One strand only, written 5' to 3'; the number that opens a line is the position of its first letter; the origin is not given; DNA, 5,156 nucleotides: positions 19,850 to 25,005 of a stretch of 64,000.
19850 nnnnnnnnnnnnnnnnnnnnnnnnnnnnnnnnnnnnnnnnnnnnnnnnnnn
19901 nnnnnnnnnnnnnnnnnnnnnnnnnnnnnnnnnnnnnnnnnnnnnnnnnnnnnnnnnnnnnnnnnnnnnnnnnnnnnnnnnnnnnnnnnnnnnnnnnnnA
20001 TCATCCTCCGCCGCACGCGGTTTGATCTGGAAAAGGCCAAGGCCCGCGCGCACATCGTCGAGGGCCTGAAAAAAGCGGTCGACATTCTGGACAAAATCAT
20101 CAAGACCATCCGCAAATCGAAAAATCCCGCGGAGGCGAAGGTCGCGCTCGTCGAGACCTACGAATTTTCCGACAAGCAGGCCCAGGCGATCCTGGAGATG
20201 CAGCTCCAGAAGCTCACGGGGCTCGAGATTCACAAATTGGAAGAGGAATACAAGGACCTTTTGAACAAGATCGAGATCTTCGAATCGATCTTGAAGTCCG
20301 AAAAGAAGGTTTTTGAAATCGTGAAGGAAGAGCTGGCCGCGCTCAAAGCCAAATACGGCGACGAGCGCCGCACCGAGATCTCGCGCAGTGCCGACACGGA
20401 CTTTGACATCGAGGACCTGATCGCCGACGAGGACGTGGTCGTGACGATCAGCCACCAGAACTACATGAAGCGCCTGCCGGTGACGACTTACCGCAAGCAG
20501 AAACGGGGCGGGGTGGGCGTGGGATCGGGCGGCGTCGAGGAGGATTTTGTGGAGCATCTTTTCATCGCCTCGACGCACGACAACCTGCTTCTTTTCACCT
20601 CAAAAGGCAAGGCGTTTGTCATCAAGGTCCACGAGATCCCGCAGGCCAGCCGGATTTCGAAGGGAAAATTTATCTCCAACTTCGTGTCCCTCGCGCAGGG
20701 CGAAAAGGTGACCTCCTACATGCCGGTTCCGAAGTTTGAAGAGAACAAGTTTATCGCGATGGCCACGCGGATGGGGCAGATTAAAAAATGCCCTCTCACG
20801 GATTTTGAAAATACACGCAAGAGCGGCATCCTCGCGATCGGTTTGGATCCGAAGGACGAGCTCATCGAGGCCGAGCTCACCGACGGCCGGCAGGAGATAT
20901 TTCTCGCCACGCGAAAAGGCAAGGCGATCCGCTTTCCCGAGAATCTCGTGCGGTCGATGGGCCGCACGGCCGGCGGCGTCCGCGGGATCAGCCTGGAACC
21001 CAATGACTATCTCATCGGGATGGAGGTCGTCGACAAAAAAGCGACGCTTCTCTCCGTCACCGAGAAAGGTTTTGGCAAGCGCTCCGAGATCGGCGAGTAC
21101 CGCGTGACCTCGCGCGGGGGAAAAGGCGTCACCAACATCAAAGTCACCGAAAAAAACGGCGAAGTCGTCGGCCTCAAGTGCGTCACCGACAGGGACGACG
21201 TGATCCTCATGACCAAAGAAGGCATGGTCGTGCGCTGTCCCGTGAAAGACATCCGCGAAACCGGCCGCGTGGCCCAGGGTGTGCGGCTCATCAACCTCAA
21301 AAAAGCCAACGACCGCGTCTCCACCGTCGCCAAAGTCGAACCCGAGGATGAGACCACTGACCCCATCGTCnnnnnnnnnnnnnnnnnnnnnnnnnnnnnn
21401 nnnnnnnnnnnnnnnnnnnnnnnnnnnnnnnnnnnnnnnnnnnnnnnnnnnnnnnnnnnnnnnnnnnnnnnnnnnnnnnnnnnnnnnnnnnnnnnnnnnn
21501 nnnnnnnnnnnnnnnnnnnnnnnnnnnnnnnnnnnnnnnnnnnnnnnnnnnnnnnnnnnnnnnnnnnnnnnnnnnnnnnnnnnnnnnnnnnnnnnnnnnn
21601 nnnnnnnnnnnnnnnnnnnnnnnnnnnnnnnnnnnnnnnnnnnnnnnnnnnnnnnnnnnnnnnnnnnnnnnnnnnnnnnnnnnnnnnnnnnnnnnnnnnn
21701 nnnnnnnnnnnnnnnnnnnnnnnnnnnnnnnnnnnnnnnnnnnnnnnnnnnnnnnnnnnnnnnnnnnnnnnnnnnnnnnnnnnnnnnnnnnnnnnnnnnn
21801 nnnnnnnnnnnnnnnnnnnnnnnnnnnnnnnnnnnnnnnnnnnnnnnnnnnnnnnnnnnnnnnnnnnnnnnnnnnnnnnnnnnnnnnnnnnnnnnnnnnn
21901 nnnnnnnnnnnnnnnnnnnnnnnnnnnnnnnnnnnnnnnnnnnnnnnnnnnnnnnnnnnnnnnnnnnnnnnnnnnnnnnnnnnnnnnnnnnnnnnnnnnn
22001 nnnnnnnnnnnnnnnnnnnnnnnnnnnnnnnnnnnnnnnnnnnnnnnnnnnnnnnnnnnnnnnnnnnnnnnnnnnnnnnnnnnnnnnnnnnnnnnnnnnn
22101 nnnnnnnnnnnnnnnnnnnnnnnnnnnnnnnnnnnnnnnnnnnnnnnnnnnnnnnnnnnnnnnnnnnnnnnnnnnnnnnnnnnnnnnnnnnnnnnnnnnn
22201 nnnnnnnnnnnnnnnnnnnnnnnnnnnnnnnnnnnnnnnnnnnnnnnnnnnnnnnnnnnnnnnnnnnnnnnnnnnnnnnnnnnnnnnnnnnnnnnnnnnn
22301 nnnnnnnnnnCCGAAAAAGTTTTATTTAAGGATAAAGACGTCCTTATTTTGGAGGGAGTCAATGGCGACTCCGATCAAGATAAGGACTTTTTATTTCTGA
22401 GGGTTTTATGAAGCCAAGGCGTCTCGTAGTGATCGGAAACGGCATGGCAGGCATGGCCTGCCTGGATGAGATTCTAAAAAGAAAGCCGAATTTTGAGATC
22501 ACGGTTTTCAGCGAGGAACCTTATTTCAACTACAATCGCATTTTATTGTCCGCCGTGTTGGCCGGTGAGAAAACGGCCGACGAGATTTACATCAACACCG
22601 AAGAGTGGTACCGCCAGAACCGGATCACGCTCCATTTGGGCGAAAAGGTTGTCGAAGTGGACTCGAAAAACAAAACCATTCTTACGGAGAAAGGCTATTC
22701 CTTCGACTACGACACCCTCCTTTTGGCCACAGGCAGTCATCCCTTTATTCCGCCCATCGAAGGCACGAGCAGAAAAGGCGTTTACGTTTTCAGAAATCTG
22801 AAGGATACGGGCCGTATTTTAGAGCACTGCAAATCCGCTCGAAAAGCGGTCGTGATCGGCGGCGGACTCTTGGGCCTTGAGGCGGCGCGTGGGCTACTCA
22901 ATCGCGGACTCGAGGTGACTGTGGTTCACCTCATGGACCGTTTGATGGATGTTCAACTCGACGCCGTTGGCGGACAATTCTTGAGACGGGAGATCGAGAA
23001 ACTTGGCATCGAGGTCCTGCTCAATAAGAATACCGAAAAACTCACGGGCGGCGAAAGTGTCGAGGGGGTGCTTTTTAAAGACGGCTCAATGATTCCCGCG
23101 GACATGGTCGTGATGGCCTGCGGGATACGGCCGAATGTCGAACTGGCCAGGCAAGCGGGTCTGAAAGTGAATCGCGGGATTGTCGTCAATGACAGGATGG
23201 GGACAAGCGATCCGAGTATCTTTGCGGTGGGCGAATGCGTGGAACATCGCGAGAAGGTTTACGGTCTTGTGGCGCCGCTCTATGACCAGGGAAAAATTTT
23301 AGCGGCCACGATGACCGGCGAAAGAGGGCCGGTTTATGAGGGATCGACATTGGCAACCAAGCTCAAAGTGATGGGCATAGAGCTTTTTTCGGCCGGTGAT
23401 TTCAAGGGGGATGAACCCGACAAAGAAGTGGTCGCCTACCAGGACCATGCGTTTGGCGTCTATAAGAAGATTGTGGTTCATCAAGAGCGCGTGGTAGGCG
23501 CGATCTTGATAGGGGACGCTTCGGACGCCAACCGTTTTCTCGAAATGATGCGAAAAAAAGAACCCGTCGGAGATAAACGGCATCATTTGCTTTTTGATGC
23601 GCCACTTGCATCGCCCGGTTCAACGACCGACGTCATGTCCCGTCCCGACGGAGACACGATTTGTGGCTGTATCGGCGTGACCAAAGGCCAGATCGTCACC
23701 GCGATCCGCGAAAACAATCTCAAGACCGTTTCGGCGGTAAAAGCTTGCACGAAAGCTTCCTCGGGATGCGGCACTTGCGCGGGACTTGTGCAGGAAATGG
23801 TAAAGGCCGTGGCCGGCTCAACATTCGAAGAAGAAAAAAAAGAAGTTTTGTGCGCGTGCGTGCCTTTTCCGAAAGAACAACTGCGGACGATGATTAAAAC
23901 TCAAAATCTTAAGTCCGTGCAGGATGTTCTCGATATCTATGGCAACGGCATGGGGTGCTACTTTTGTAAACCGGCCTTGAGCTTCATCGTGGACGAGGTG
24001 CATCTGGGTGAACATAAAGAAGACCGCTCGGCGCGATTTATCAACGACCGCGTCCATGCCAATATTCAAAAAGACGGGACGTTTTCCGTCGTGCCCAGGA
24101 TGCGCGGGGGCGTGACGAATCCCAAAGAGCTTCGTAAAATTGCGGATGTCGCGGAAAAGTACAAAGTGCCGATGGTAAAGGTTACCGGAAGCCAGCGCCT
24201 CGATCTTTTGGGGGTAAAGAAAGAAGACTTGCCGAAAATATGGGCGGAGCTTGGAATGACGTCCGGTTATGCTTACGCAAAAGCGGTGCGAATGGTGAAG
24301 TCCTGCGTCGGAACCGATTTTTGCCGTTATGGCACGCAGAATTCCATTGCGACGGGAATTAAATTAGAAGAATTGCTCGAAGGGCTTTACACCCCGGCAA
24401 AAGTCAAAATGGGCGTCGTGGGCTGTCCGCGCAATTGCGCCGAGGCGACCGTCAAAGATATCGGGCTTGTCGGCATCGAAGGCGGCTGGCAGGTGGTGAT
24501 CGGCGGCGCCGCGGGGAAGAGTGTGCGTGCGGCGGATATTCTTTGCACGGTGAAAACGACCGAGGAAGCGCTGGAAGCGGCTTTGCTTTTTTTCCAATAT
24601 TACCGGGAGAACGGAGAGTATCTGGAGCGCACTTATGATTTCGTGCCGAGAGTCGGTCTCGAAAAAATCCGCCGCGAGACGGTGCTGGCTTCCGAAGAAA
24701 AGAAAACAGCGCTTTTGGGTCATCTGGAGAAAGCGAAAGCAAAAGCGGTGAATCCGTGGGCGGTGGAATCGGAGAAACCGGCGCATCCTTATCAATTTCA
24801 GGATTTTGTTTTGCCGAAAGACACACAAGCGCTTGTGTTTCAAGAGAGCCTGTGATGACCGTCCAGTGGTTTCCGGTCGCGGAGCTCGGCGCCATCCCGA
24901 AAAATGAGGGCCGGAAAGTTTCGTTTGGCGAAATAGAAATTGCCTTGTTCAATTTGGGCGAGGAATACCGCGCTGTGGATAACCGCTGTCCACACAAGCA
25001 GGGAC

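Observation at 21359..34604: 13-kb nitrate-assimilation and molybdenum-cofactor block bracketed by 57-bp direct repeats, starting inside a tRNA-Glu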

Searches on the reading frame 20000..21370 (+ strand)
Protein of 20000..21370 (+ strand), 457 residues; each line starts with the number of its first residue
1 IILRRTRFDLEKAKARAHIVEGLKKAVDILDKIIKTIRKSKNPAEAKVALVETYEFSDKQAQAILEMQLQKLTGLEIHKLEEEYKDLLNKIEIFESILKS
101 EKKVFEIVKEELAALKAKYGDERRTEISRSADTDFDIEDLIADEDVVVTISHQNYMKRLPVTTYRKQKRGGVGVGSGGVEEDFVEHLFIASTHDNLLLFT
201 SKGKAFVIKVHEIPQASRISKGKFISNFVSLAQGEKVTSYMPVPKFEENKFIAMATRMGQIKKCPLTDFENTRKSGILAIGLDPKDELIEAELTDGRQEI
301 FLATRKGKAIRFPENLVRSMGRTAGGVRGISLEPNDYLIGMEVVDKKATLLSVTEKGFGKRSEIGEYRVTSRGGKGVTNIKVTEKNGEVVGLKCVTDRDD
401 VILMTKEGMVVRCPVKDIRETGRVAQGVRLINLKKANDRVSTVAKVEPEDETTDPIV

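Call 9: find_related_loci(query=window:20000-21370:+, collection=genome_contigs, flank=10000)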
Query window:20000-21370:+ (457 aa) in genome_contigs; peptide patterns used: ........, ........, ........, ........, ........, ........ (x = any residue, [..] = any of these).
112 stretches matched a pattern; 23 encode a relative of the query (tblastn E <= 1e-3); 23 distinct loci.
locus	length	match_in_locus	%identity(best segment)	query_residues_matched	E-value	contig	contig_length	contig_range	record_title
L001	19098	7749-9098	89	1-450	0e+0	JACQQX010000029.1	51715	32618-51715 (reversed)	MAG: Candidatus Omnitrophota bacterium isolate NC_groundwater_1344_Ag_S-0.2um_52_44 S_p2_S4_coassembly_k141_1576617, who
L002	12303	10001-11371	85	1-457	0e+0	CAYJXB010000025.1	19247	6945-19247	MAG TPA_asm: uncultured Planctomycetia bacterium isolate ERP125453_co1_485 genome assembly, contig: NODE_2819_length_192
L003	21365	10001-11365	80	1-455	0e+0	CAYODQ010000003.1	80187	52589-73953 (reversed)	MAG TPA_asm: uncultured Planctomycetia bacterium isolate SRP150892_co2_25 genome assembly, contig: NODE_260_length_80187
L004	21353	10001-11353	84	1-451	0e+0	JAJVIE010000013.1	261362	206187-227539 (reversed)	MAG: Candidatus Omnitrophota bacterium isolate Bin_62 c_000000000206, whole genome shotgun sequence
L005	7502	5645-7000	83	1-452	0e+0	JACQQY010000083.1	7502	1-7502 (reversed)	MAG: Candidatus Omnitrophota bacterium isolate NC_groundwater_1345_Ag_S-0.2um_53_61 S_p2_S4_coassembly_k141_2811618, who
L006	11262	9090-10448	85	1-453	0e+0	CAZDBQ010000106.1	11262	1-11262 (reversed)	MAG TPA_asm: uncultured Planctomycetia bacterium isolate binchicken_co165_304 genome assembly, contig: k141_2304956, who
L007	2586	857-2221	79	1-455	0e+0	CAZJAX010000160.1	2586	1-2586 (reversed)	MAG TPA_asm: uncultured Planctomycetia bacterium isolate SRP342105_co2_14 genome assembly, contig: NODE_58907_length_258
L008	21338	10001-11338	83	1-446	0e+0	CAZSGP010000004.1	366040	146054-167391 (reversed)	MAG TPA_asm: uncultured Planctomycetia bacterium isolate SRP278252_co1_282 genome assembly, contig: NODE_10_length_36604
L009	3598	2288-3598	84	1-437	0e+0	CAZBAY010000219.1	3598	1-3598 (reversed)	MAG TPA_asm: uncultured Planctomycetia bacterium isolate binchicken_co165_23 genome assembly, contig: k141_2798148, whol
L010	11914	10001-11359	80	1-453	0e+0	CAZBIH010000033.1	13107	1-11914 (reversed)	MAG TPA_asm: uncultured Planctomycetia bacterium isolate ERP125453_co2_192 genome assembly, contig: NODE_1887_length_131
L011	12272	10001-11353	80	1-451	0e+0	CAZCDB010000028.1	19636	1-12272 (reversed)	MAG TPA_asm: uncultured Planctomycetia bacterium isolate SRP150892_co2_175 genome assembly, contig: NODE_3857_length_196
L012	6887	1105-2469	78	1-455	0e+0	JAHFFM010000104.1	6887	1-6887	MAG: Candidatus Omnitrophota bacterium isolate nzgw292 NODE_21134_length_6888_cov_5.112901, whole genome shotgun sequenc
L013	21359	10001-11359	79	1-452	0e+0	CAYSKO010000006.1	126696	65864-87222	MAG TPA_asm: uncultured Planctomycetia bacterium isolate SRP128246_co1_468 genome assembly, contig: NODE_61_length_12669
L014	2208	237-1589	82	1-451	0e+0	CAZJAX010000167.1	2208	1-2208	MAG TPA_asm: uncultured Planctomycetia bacterium isolate SRP342105_co2_14 genome assembly, contig: NODE_77632_length_220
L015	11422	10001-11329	76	1-443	0e+0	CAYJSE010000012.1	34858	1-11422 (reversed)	MAG TPA_asm: uncultured Planctomycetia bacterium isolate ERP125453_co1_305 genome assembly, contig: NODE_981_length_3485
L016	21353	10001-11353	81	1-451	0e+0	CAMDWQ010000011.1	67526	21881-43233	MAG: Candidatus Omnitrophica bacterium isolate LH-05nov19-156 genome assembly, contig: LH-05nov19-C592, whole genome sho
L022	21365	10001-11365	78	1-455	0e+0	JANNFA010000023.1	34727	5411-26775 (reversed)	MAG: Candidatus Omnitrophota bacterium isolate OTE_75_metabat_350 OTE_75_k141_2655431, whole genome shotgun sequence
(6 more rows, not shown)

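Call 52: search_protein_families(library=pfam, proteins=[L001:9335-9799:-, L001:10271-10972:-, L001:11439-14060:-, L001:14074-15438:-, L001:15435-16565:-, L001:16558-17082:-, L001:17082-17447:-, L001:17988-18263:-, L004:11906-12361:+, L004:12381-13325:+], max_evalue=0.001)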
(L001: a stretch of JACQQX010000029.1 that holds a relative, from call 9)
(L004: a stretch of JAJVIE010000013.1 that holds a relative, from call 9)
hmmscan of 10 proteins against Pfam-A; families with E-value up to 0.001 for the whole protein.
L001:9335-9799:- (154 aa): 3 families
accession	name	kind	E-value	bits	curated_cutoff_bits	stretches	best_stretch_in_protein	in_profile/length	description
PF13470.12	PIN_3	-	2.2e-12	48.2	27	1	7-117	1-115/115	PIN domain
PF01850.27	PIN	-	0.00026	22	23.6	1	8-116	1-112/120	PIN domain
PF16289.11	PIN_12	-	0.0006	20.7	32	1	8-74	1-65/172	PIN domain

L001:10271-10972:- (233 aa): 2 families
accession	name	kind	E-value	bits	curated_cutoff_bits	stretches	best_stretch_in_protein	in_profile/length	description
PF00149.33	Metallophos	-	7.5e-14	53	21.5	1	4-178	2-157/191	Calcineurin-like phosphoesterase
PF12850.12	Metallophos_2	-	7e-06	26.6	27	1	3-140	1-91/154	Calcineurin-like phosphoesterase superfamily domain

L001:11439-14060:- (873 aa): 2 families
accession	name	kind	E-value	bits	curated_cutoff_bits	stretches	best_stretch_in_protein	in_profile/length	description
PF15516.12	BpuSI_N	-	2.8e-26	92.8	25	1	11-156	2-147/152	BpuSI N-terminal domain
PF22008.2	BpuSI_TRD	-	9.1e-23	81.4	27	1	678-860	59-238/241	Restriction endonuclease BpuSI, specificity domain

L001:14074-15438:- (454 aa): 2 families
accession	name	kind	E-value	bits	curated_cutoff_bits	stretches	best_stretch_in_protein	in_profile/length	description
PF07669.17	Eco57I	-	1.6e-12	48.3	25.3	1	102-189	68-153/171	Eco57I restriction-modification methylase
PF02384.22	N6_Mtase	-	1.2e-05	25.3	20.4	0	13-60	23-66/311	N-6 DNA Methylase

L001:15435-16565:- (376 aa): 1 family
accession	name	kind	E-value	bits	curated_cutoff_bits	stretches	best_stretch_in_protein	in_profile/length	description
PF00145.23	DNA_methylase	-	7.3e-68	229.8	22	1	12-371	3-323/324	C-5 cytosine-specific DNA methylase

L001:16558-17082:- (174 aa): 2 families
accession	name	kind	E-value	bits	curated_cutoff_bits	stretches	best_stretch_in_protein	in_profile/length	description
PF06114.19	Peptidase_M78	-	3.1e-24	85.6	22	1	32-166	1-122/123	IrrE N-terminal-like domain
PF08279.18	HTH_11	-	0.00032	21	25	0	12-36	2-26/55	HTH domain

L001:17082-17447:- (121 aa): 6 families
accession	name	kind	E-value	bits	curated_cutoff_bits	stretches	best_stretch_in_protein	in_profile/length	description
PF01381.28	HTH_3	-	1.3e-13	51.2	23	1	30-81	1-52/55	Helix-turn-helix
PF12844.13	HTH_19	-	4.8e-10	39.6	30.2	1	27-79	1-53/64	Helix-turn-helix domain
PF13560.12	HTH_31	-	8.1e-09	36.1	27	1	26-76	2-53/64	Helix-turn-helix domain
PF13744.12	HTH_37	-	3.9e-05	23.8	27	1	24-78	17-72/80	Helix-turn-helix domain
PF13413.12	HTH_25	-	9.9e-05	22.5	24.6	1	31-66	3-38/62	Helix-turn-helix domain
PF13443.12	HTH_26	-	0.00011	22.8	22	1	29-80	1-53/63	Cro/C1-type HTH DNA-binding domain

L001:17988-18263:- (91 aa): 1 family
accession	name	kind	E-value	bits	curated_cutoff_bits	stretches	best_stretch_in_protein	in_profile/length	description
PF01541.30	GIY-YIG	-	1.7e-17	63.9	22.6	1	5-77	1-76/78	GIY-YIG catalytic domain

L004:11906-12361:+ (151 aa): 3 families
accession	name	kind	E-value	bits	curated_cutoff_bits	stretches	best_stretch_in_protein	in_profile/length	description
PF13470.12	PIN_3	-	2.5e-12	48.1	27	1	7-117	1-115/115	PIN domain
PF01850.27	PIN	-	2.6e-05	25.3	23.6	1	8-116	1-112/120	PIN domain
PF16289.11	PIN_12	-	0.00016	22.5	32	1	8-72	1-63/172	PIN domain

L004:12381-13325:+ (314 aa): 1 family
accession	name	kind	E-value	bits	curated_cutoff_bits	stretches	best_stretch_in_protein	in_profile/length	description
PF08774.17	VRR_NUC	-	0.00014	22.4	23.8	1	130-185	35-96/116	VRR-NUC domain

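Call 53: search_protein_families(library=pfam, proteins=[L004:14155-15126:+, L004:15914-17473:+, L008:11556-12536:-, L008:12591-15248:+, L013:11668-12054:+, L013:12026-12580:+, L013:12646-13350:+, L016:11822-12367:+, L016:13483-14943:+, L022:11817-12875:+], max_evalue=0.001)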
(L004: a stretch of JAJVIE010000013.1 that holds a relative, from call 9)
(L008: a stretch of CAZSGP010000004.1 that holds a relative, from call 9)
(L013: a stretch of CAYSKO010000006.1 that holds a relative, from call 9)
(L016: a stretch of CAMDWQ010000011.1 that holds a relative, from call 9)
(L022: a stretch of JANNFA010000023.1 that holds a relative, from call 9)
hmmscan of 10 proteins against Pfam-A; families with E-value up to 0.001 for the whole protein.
L004:14155-15126:+ (323 aa): 1 family
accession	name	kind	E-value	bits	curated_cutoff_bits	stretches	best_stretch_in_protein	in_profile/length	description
PF05982.17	Sbt_1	-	1.5e-118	396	27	1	13-318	1-307/308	Na+-dependent bicarbonate transporter superfamily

L004:15914-17473:+ (519 aa): 4 families
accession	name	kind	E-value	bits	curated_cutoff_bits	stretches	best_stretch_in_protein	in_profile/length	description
PF13489.12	Methyltransf_23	-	2.8e-11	43.8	27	1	340-445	13-123/164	Methyltransferase domain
PF08241.18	Methyltransf_11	-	3e-08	34.6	21.2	1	351-438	1-95/95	Methyltransferase domain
PF08242.18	Methyltransf_12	-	0.00022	22.3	30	1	391-436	50-98/98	Methyltransferase domain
PF13649.12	Methyltransf_25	-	0.0005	21.1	27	1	351-434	2-97/97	Methyltransferase domain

L008:11556-12536:- (326 aa): 1 family
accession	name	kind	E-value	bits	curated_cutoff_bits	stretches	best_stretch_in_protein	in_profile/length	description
PF00850.24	Hist_deacetyl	-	1.8e-100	336.6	27.9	1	32-322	1-298/298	Histone deacetylase domain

L008:12591-15248:+ (885 aa): 7 families
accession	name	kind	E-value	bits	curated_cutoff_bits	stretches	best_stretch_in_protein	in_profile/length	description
PF02702.23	KdpD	-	1.6e-96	322.2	26.1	1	24-231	2-209/210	Osmosensitive K+ channel His kinase sensor domain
PF13493.11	DUF4118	-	5.1e-31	107.1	28.4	1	398-503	1-106/107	Domain of unknown function (DUF4118)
PF02518.31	HATPase_c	-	7e-29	100.9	26.4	1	776-880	6-110/111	Histidine kinase-, DNA gyrase B-, and HSP90-like ATPase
PF00512.31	HisKA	-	2.3e-14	53.6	26.9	1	661-726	2-65/66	His Kinase A (phospho-acceptor) domain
PF13492.12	GAF_3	-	1.6e-08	35.4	27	1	525-641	3-129/129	GAF domain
PF13185.12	GAF_2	-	9e-05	23.1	28.6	1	522-640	2-136/136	GAF domain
PF00582.32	Usp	-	0.00024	22.1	24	0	252-365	4-133/141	Universal stress protein family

L013:11668-12054:+ (128 aa): 0 families

L013:12026-12580:+ (184 aa): 0 families

L013:12646-13350:+ (234 aa): 1 family
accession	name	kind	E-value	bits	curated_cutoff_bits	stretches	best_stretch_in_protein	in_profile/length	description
PF09997.14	DUF2238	-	4.4e-05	23.8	26.4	1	63-193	4-119/140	Predicted membrane protein (DUF2238)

L016:11822-12367:+ (181 aa): 0 families

L016:13483-14943:+ (486 aa): 1 family
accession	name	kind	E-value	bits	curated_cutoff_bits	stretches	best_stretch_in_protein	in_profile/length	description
PF13091.12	PLDc_2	-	5.8e-24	84.9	27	1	38-174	3-126/132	PLD-like domain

L022:11817-12875:+ (352 aa): 5 families
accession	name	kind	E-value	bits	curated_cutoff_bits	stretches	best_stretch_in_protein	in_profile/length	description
PF14213.11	DUF4325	-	1.1e-12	47.8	23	1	280-333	1-62/64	STAS-like domain of unknown function (DUF4325)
PF13581.12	HATPase_c_2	-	2.2e-05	24.9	27.4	1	87-198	12-114/127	Histidine kinase-like ATPase domain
PF02518.31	HATPase_c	-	0.00032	21.5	26.4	0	112-155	11-55/111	Histidine kinase-, DNA gyrase B-, and HSP90-like ATPase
PF13412.12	HTH_24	-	0.00033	20.6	21.9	1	27-51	23-47/48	Winged helix-turn-helix DNA-binding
PF12802.13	MarR_2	-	0.00097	19.7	27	0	25-54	24-53/61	MarR family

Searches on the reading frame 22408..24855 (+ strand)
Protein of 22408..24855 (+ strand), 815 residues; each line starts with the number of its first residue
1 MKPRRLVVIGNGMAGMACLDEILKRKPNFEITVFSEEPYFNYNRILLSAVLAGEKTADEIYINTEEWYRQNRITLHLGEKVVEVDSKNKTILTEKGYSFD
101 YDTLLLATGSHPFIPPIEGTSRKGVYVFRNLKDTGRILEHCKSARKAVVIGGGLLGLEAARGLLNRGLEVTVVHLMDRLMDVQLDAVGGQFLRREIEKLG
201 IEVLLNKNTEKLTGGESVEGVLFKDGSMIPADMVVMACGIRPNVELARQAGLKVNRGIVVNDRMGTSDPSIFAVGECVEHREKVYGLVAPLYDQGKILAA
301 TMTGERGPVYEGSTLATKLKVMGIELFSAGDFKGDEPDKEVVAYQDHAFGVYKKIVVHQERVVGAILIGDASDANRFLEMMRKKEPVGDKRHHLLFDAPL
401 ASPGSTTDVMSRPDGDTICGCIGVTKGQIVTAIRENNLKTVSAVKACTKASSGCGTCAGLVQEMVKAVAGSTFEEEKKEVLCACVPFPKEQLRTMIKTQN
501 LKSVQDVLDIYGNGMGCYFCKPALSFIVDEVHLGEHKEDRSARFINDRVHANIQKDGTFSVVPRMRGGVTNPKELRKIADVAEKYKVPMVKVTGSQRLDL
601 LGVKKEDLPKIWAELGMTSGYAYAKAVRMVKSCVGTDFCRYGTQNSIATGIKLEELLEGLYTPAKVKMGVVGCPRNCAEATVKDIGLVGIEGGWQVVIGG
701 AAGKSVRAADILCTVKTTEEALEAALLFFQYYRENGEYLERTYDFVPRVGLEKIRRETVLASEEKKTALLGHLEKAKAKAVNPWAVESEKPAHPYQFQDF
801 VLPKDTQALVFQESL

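Call 7: search_protein_families(library=ncbifam, proteins=[window:22408-24855:+])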
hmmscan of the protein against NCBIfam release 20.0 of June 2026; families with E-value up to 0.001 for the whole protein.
window:22408-24855:+ (815 aa): 65 families (the best 25 are shown)
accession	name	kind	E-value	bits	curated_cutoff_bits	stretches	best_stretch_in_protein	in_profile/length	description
TIGR02374.1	nitri_red_nirB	equivalog_domain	4.4e-275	915.1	578.35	1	6-785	1-788/794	nitrite reductase large subunit NirB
NF011565.0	PRK14989.1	subfamily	3.5e-188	627.4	883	1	1-801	1-811/847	nitrite reductase large subunit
NF045765.1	PhenlGlyoxDHPadH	equivalog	1.3e-61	208.8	475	1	6-400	5-404/416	NADH-dependent phenylglyoxylate dehydrogenase subunit epsilon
NF003437.0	PRK04965.1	equivalog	5.4e-56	190.2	392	1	5-365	4-358/378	NADH:flavorubredoxin reductase NorW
NF042949.2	3PPDioc_HcaD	equivalog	1.3e-52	178.8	450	1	5-283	3-281/386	3-phenylpropionate/cinnamic acid dioxygenase ferredoxin--NAD(+) reductase subunit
TIGR03385.1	CoA_CoA_reduc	equivalog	1.1e-51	176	578.8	1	5-326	1-336/439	CoA-disulfide reductase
NF041682.1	ant_diox_AndAa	equivalog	9e-49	166.2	650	1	4-283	4-284/406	anthranilate 1,2-dioxygenase system ferredoxin--NAD(+) reductase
NF007286.0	PRK09754.1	equivalog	9.8e-44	149.7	447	1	1-283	1-282/400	phenylpropionate dioxygenase ferredoxin reductase subunit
NF007123.0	PRK09564.1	equivalog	1.2e-43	149.4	458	1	5-330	2-341/444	CoA-disulfide reductase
NF046103.1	NOXase_Strep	equivalog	3.7e-38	131.6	600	1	6-278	2-281/442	H2O-forming NADH oxidase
NF010037.0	PRK13512.1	equivalog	6.8e-28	97.7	394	1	5-280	3-281/438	CoA-disulfide reductase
TIGR01350.1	lipoamide_DH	equivalog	1.6e-25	89.7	408.8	1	68-304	99-331/461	dihydrolipoyl dehydrogenase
TIGR02053.1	MerA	equivalog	6e-23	81.6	454.45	1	96-305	124-331/465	mercury(II) reductase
TIGR03169.1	Nterm_to_SelD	hypoth_equivalog_domain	1.9e-20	73.6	310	1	6-279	2-283/365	pyridine nucleotide-disulfide oxidoreductase family protein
NF003585.0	PRK05249.1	equivalog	1.5e-19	70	465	1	64-306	101-337/464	Si-specific NAD(P)(+) transhydrogenase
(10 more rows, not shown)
